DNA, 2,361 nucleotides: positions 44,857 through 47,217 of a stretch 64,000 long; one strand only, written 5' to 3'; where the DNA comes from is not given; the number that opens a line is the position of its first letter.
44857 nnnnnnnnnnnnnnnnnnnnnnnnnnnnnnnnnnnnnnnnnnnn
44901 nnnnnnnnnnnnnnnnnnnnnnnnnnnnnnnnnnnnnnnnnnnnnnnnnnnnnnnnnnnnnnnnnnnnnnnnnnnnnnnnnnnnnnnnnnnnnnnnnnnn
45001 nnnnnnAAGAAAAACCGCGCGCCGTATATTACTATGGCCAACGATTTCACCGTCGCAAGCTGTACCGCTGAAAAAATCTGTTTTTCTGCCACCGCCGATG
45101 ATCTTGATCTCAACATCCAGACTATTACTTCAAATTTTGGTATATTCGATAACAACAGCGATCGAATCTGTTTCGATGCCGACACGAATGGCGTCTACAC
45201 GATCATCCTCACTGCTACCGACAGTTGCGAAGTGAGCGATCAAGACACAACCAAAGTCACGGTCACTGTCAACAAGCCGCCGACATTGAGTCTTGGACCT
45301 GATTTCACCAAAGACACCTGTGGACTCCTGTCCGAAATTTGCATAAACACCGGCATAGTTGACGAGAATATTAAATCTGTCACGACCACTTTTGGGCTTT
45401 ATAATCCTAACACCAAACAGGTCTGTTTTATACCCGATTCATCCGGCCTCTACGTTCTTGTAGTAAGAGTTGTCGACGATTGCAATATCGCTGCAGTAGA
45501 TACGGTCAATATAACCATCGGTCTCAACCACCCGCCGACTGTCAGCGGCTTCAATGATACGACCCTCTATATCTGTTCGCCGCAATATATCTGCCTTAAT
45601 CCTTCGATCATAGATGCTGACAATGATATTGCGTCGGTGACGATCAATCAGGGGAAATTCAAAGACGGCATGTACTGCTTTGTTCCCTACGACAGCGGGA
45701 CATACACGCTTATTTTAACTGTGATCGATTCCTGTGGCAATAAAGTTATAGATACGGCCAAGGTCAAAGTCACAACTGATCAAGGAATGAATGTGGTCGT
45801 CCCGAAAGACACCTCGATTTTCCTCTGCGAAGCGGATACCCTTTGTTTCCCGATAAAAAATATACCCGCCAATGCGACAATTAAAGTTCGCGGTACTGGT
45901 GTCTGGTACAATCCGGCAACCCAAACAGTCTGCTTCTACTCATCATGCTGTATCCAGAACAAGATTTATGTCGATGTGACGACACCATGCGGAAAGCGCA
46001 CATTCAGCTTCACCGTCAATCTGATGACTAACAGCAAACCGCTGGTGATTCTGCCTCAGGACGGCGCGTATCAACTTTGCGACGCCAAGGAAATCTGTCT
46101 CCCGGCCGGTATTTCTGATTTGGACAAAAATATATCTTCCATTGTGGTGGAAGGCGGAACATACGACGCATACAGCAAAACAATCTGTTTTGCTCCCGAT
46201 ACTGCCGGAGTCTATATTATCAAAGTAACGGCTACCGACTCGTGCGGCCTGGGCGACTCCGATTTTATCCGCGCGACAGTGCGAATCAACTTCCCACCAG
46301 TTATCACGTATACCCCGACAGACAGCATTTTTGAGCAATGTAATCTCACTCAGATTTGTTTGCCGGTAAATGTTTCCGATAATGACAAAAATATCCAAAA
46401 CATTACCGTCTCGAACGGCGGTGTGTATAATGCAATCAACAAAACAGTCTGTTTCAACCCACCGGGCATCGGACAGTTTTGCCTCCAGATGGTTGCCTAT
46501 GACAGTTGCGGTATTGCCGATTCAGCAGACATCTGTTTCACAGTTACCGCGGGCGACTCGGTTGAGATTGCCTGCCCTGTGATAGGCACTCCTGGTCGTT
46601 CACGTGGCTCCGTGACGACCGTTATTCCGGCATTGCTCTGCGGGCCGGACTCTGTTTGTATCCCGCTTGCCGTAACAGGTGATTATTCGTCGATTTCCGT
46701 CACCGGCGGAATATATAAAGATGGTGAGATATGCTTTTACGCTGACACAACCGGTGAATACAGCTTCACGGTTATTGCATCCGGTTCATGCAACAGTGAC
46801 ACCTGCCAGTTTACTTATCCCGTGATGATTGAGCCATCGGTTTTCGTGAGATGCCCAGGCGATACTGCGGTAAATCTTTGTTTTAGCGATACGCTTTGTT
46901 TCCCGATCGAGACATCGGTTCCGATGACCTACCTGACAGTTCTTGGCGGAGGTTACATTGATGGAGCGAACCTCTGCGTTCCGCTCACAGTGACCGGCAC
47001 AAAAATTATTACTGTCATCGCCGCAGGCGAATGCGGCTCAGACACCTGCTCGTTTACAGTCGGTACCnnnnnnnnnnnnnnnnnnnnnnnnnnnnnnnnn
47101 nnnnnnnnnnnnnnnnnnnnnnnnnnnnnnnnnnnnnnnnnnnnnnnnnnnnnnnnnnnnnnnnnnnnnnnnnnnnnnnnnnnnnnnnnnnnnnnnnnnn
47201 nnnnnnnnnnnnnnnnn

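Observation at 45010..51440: A 3,633-bp super-repeat: a block of about 12 modules was duplicated en bloc within the giant gene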

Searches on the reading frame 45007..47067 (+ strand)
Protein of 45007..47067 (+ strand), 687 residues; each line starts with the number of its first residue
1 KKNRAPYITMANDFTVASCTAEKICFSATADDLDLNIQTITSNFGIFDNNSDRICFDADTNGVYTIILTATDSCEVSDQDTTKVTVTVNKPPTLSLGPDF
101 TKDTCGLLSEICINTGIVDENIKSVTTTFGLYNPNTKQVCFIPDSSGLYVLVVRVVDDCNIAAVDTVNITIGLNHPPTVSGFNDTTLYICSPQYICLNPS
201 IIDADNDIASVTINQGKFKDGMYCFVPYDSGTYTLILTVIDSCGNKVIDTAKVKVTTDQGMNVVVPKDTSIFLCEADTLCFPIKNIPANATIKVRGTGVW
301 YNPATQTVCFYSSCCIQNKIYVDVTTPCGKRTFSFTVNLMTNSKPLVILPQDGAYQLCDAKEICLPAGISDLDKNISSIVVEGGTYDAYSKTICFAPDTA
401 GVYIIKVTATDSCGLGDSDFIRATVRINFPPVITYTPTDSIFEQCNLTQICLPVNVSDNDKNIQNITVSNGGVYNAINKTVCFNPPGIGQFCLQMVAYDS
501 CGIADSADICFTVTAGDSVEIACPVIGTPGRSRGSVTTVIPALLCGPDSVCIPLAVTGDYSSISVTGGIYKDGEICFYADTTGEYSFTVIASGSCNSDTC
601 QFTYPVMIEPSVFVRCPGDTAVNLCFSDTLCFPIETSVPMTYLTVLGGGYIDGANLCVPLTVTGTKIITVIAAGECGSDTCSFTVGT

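Call 27: search_solved_structures(query=window:45007-47067:+, max_evalue=0.1)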
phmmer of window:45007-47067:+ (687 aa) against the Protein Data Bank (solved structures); distinct sequences matched with E-value up to 0.1: 2.
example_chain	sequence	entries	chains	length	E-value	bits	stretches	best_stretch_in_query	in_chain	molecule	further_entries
4jvp_A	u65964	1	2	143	0.023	16.5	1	215-281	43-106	Anti-HCV E2 alpaca nanobody D03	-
9nrx_X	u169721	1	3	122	0.037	15.8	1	226-287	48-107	Single domain antibody (nanobody) V2B3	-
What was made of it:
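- Tried and rejected: Sequence searches of solved structures gave nothing useful for the modules (nanobodies at E about 0.02, call 27).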

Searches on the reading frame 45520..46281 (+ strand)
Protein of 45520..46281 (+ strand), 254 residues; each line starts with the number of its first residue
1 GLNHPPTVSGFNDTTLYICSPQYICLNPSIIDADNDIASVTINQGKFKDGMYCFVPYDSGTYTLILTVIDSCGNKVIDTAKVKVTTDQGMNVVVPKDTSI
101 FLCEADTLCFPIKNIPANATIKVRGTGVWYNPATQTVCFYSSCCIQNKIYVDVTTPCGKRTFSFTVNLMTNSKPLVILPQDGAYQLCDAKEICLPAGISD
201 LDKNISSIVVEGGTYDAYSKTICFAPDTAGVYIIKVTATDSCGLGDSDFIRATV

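Call 35: predict_structure(alignment_id=A1)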
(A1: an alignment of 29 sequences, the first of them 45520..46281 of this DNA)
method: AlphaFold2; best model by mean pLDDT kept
length: 254 residues; sequences in the alignment: 29
mean_pLDDT: 92.3   pTM: 0.62
mean pLDDT of the five models: 92.3, 91.4, 90.8, 90.3, 88.9
residues with pLDDT >= 90: 194; 70-90: 58; 50-70: 2; < 50: 0
segments of 3 or more residues with pLDDT < 50: none
pLDDT, mean of each block of 10 residues (from residue 1): 89 90 92 94 94 90 96 95 83 92 92 89 96 95 90 90 94 94 87 94 93 94 93 96 95 94
secondary structure, 60 per line:
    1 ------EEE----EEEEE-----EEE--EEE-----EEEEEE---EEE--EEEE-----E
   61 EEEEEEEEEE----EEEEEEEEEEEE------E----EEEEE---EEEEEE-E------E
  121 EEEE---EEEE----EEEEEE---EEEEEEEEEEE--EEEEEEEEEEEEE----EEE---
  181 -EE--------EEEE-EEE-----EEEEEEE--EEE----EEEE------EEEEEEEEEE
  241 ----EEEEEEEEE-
elements in order: E7-9 E14-18 E24-26 E29-31 E37-42 E46-48 E51-54 E60-70 E75-86 E98-102 E106-111 E120-124 E128-131 E136-141 E145-155 E158-170 E175-177 E192-195 E197-199 E205-211 E214-216 E221-224 E231-240 E245-253

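Call 37: fold_search(model_id=the predicted structure, library=pdb)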
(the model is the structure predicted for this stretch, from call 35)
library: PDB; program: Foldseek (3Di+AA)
matches with E <= 10: 1851; with E <= 0.001: 551
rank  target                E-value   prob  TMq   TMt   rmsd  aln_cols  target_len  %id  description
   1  4m00_A                3.0e-10  1.00  0.36  0.21  11.6       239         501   17  Crystal structure of the ligand binding region of staphylococcal adhesion SraP (released 2014-06-18)
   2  2yd9                  5.8e-10  1.00  0.36  0.34  18.9       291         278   14  Crystal structure of the N-terminal Ig1-3 module of Human Receptor Protein Tyrosine Phosphatase Sigma (released 2011-04-13)
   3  6iaa_A                7.8e-10  1.00  0.40  0.16  11.1       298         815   12  hRobo2 ectodomain (released 2019-03-13)
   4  5erp_B                1.7e-09  1.00  0.33  0.23  13.2       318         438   12  Crystal structure of human Desmocollin-2 ectodomain fragment EC2-5 (released 2016-06-15)
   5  5szo_B                2.2e-09  1.00  0.55  0.39   6.8       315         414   14  Protocadherin Gamma B7 extracellular cadherin domains 1-4 P41212 crystal form (released 2016-10-19)
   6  3b43                  2.8e-09  1.00  0.28  0.15  14.4       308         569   12  I-band fragment I65-I70 from titin (released 2008-01-22)
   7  6eet_A                3.3e-09  1.00  0.41  0.27  16.7       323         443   12  Crystal structure of mouse Protocadherin-15 EC9-MAD12 (released 2019-08-21)
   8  5o5g                  4.4e-09  1.00  0.52  0.38   7.2       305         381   11  Robo1 Ig1 to 4 crystal form 1 (released 2018-01-17)
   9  6s9f_A                7.0e-09  1.00  0.36  0.32  13.1       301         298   10  Drosophila OTK, extracellular domains 3-5 (released 2020-03-25)
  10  2rjm                  7.4e-09  1.00  0.44  0.41   7.8       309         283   11  3Ig structure of titin domains I67-I69 E-to-A mutated variant (released 2008-01-22)
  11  5i8d                  8.6e-09  1.00  0.47  0.39   8.5       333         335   14  Crystal Structure of Mouse Cadherin-23 EC19-21 S2064P (released 2017-08-23)
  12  7z4b_DW               1.4e-08  1.00  0.27  0.10  16.7       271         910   13  Bacteriophage SU10 virion (C1) (released 2022-12-28)
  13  2wim_B                1.4e-08  1.00  0.46  0.45   9.1       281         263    8  Crystal structure of NCAM2 IG1-3 (released 2010-08-25)
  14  5xwu_C                1.5e-08  1.00  0.25  0.22  17.5       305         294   11  Crystal structure of PTPdelta Ig1-Ig3 in complex with SALM2 LRR-Ig (released 2018-06-06)
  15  5i99                  1.6e-08  1.00  0.40  0.29  10.5       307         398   10  Crystal structure of mouse CNTN3 Ig5-Fn2 domains (released 2016-08-31)
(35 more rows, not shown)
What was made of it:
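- On PKD / bacterial Ig-like (Big) module proteins: The AF2 model has pLDDT 92 and is all-beta, and its Foldseek matches are Ig-like and cadherin-like tandem domains (calls 35, 37).
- Closest known: Cadherin/protocadherin ectodomains and the cadherin-like modules of the SraP adhesin. Same: Foldseek's best matches for the M10-M12 model (call 37).
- Foldseek top hits are the SraP adhesin, protocadherins, cadherin-23 and titin Ig domains (calls 35, 37).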

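Call 48: find_related_loci(query=A1, collection=genome_contigs, flank=8000)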
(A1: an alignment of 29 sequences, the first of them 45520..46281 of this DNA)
Query A1 (254 aa) in genome_contigs; peptide patterns used: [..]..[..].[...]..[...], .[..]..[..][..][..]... (x = any residue, [..] = any of these).
136 stretches matched a pattern; 44 encode a relative of the query (tblastn E <= 1e-3); 34 distinct loci.
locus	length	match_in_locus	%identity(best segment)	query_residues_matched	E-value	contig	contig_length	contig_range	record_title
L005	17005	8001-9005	56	2-254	2e-94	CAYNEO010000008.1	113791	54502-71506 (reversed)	MAG TPA_asm: uncultured Ignavibacteriales bacterium isolate binchicken_co150_676 genome assembly, contig: NODE_221_lengt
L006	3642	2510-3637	52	2-254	1e-88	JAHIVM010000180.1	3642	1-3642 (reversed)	MAG: Candidatus Zixiibacteriota bacterium isolate MM_PC_MetaG.mb.8 MM_PC_MetaG.mb.8_k141_688414, whole genome shotgun se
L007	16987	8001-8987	55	2-254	9e-88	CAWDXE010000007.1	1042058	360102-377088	MAG: uncultured candidate division Zixibacteria bacterium isolate MFD05942.bin.2.290 genome assembly, contig: contig_586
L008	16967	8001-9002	51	2-254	1e-87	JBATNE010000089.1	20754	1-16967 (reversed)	MAG: Candidatus Zixiibacteriota bacterium isolate MFD10473_ilm_asm_bin15 k127_306711, whole genome shotgun sequence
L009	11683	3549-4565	52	2-254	5e-87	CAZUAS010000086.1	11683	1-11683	MAG TPA_asm: uncultured Ignavibacteriales bacterium isolate binchicken_co43_183 genome assembly, contig: NODE_9927_lengt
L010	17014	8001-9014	52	2-254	6e-87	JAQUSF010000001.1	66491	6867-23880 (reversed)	MAG: Candidatus Zixiibacteriota bacterium isolate STD1_90 NODE_827_length_66491_cov_3.516681_Sandtown_D1, whole genome s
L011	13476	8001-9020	52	2-254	1e-86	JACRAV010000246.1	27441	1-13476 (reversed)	MAG: Candidatus Zixiibacteriota bacterium isolate NC_groundwater_1603_Pr3_B-0.1um_57_8 SR-2_scaffold_141_2123623, whole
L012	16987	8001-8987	50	3-250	7e-85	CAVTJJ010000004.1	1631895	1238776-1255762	MAG: uncultured candidate division Zixibacteria bacterium isolate MFD05942.bin.1.404 genome assembly, contig: contig_197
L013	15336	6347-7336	52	2-254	2e-88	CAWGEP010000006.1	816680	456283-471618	MAG: uncultured bacterium isolate MFD01872.bin.1.291 genome assembly, contig: contig_84189, whole genome shotgun sequenc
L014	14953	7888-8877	52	2-254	1e-84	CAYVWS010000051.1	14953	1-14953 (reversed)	MAG TPA_asm: uncultured Ignavibacteriales bacterium isolate binchicken_co118_103 genome assembly, contig: NODE_4302_leng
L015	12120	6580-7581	50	2-254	3e-84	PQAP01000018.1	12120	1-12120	MAG: candidate division GN15 bacterium isolate FeB_12 scaffold18, whole genome shotgun sequence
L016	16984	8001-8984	56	2-244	7e-84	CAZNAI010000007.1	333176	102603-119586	MAG TPA_asm: uncultured Ignavibacteriales bacterium isolate binchicken_co200_62 genome assembly, contig: k141_1005737, w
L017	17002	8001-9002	51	2-253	5e-83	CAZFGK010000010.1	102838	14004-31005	MAG TPA_asm: uncultured Ignavibacteriales bacterium isolate SRP287051_co2_196 genome assembly, contig: NODE_441_length_1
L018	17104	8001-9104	50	2-254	2e-82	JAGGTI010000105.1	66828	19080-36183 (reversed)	MAG: Candidatus Zixiibacteriota bacterium isolate AUK044 PB_MANV_044_c_000000000009, whole genome shotgun sequence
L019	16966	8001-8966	52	8-254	5e-81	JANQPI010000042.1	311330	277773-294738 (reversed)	MAG: Candidatus Zixiibacteriota bacterium isolate IP29b_bin.158 k99_2117558, whole genome shotgun sequence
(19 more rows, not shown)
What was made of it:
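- The family occurs in 34 loci from separate Zixibacteria MAGs (call 48).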
